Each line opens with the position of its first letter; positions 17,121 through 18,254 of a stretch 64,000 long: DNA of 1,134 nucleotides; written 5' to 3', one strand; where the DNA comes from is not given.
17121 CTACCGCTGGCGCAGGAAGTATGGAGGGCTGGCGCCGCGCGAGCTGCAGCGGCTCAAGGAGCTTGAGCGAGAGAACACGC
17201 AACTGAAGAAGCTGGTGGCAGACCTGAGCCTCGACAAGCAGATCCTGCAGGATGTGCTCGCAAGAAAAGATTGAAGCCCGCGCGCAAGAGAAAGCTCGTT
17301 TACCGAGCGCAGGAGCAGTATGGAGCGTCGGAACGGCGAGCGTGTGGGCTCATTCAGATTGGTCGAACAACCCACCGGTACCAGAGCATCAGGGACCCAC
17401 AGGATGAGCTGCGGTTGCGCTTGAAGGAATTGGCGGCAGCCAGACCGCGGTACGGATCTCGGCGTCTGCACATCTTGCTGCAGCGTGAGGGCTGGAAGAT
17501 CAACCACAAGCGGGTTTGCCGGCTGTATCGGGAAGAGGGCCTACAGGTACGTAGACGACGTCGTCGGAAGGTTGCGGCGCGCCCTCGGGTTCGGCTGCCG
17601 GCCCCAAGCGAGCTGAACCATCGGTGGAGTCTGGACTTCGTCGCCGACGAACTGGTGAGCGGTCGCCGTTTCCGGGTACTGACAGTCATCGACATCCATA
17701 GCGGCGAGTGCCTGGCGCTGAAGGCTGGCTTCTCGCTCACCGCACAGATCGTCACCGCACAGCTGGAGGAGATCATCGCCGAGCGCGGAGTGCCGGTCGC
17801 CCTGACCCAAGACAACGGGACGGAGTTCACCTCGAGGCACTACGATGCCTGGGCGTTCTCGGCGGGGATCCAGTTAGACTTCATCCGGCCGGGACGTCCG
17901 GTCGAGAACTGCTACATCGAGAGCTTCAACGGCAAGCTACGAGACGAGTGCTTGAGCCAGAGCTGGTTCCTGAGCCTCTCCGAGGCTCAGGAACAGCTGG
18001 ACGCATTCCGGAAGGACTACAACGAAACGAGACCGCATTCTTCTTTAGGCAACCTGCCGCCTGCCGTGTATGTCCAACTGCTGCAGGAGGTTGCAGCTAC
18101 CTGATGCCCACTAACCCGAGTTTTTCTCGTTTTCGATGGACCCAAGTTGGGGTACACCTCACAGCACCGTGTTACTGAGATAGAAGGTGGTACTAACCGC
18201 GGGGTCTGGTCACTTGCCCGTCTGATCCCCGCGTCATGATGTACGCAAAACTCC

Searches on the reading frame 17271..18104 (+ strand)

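Call 48: search_protein_families(library=pfam, proteins=[window:17271-18104:+])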
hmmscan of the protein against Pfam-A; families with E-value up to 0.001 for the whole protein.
window:17271-18104:+ (277 aa): 4 families
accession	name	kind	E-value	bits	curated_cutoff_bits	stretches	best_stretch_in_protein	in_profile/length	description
PF13683.12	rve_3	-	5.2e-29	100.2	26.5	1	199-264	2-67/67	Integrase core domain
PF00665.32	rve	-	1.8e-19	70.3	32.6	1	115-210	4-102/102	Integrase core domain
PF13276.12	HTH_21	-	7.8e-14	52.1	28.1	1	45-99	4-60/60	HTH-like domain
PF13333.12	rve_2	-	1.4e-05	25.6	22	1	217-267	1-51/56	Integrase core domain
